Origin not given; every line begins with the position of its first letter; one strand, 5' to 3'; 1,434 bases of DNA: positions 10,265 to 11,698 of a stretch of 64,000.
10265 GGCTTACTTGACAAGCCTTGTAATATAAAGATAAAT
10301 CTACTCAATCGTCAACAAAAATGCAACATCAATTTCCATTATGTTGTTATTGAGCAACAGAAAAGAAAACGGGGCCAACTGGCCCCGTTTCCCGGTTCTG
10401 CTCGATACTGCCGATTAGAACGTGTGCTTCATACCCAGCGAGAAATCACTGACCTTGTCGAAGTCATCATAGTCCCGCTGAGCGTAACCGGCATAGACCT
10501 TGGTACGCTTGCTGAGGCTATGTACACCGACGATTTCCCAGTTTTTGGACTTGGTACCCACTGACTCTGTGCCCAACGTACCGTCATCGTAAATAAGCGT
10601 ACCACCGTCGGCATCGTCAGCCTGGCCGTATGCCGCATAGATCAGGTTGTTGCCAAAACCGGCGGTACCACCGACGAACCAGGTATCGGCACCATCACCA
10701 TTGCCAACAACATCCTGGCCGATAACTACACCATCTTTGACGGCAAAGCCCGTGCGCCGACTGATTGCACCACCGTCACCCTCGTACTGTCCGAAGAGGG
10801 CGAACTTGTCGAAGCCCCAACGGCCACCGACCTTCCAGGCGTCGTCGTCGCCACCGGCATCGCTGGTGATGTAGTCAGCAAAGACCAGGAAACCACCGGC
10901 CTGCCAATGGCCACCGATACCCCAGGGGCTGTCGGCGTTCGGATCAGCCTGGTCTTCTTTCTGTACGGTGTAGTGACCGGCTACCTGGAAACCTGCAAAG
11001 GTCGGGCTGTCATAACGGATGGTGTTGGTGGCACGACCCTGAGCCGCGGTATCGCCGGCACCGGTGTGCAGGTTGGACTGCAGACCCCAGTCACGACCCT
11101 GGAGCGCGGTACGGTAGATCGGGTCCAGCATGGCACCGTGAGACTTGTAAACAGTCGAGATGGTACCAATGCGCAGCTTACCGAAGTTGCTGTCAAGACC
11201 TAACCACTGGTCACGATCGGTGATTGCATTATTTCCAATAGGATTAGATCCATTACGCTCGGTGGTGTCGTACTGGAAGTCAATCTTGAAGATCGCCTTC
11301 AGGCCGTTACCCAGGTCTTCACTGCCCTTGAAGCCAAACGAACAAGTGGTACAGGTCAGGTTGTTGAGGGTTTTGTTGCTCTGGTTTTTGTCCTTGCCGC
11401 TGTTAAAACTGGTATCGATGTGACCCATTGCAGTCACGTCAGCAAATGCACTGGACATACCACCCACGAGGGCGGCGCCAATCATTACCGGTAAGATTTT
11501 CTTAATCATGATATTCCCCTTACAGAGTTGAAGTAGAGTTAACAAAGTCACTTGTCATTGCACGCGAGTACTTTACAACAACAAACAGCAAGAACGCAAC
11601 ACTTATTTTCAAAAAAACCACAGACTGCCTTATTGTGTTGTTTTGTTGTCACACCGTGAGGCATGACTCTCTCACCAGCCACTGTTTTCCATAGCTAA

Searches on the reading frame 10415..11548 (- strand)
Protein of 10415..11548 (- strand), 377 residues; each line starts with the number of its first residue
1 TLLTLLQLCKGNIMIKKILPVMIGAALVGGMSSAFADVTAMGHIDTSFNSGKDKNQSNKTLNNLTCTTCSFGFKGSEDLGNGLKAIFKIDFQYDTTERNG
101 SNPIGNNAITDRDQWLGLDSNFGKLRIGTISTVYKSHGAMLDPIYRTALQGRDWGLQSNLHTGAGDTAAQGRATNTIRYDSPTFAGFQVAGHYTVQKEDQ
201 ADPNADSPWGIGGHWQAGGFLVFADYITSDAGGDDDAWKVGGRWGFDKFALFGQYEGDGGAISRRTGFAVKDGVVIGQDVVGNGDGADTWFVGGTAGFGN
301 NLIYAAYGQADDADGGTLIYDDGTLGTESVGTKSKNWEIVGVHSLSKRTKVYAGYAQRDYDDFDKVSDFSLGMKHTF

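Call 45: search_protein_families(library=pfam, proteins=[window:10415-11548:-], max_evalue=0.00001)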
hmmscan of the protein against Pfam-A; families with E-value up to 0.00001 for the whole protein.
window:10415-11548:- (377 aa): 2 families
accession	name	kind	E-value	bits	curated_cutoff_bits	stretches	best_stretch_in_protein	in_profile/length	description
PF13609.12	Porin_4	-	2.3e-38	133.2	27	1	25-362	3-309/310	Gram-negative porin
PF00267.27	Porin_1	-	7.1e-11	42.6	23.7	1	52-340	14-254/337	Gram-negative porin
